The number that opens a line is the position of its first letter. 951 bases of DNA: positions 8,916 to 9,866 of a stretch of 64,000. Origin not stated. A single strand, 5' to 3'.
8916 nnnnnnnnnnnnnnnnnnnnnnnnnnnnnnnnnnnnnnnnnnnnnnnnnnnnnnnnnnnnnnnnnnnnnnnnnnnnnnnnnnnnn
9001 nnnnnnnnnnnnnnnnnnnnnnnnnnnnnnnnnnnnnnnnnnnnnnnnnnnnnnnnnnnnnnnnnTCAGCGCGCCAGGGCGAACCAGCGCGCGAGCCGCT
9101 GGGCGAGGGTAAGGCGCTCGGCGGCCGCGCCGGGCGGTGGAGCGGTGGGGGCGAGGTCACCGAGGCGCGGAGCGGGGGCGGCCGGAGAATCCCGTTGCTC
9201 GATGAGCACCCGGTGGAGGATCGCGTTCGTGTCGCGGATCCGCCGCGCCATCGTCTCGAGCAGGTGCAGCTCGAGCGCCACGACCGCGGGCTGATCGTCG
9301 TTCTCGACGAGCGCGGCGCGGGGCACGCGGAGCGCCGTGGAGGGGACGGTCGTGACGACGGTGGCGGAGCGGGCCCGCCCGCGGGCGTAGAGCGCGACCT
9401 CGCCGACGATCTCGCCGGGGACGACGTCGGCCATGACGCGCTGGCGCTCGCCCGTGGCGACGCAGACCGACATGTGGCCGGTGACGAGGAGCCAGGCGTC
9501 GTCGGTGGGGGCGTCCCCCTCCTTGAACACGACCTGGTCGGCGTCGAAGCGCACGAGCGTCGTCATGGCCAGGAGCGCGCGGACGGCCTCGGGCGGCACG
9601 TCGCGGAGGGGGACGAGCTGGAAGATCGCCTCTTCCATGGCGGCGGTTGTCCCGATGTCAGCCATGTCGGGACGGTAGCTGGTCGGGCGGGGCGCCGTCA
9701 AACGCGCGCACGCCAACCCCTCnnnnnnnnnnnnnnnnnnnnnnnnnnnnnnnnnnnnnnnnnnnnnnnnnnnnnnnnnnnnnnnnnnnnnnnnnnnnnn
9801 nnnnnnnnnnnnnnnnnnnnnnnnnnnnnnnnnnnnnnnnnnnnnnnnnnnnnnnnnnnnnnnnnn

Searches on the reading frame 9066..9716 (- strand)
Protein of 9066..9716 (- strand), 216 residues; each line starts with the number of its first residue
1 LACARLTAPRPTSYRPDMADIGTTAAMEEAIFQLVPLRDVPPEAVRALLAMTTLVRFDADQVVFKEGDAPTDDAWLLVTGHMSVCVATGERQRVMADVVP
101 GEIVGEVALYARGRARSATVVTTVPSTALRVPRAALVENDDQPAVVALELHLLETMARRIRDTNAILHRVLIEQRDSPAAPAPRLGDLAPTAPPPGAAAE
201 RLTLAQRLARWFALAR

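Call 3: search_protein_families(library=pfam, proteins=[window:9066-9716:-], max_evalue=0.01)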
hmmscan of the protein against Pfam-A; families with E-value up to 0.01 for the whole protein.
window:9066-9716:- (216 aa): 1 family
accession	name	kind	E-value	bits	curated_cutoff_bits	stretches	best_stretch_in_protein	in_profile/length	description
PF00027.35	cNMP_binding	-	5.2e-15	55.6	27.5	1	55-136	2-82/89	Cyclic nucleotide-binding domain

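Call 5: search_protein_families(library=ncbifam, proteins=[window:9066-9716:-], max_evalue=0.1)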
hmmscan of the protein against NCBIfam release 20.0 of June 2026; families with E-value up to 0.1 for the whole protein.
window:9066-9716:- (216 aa): 4 families
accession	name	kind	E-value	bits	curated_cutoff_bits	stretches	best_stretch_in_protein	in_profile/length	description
TIGR03896.1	cyc_nuc_ocin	subfamily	8.1e-10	38.6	161.05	1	58-174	14-135/317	bacteriocin-type transport-associated protein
NF058543.1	ActPatMycb56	equivalog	9.6e-09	34.5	460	1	39-147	6-112/317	acetyltransferase Pat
NF008732.0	PRK11753.1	equivalog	5.6e-07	29.2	266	1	43-165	14-134/214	cAMP-activated global transcriptional regulator CRP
NF041163.2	encap_f2b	equivalog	3.9e-06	26.2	400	1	27-158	69-201/450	family 2B encapsulin nanocompartment shell protein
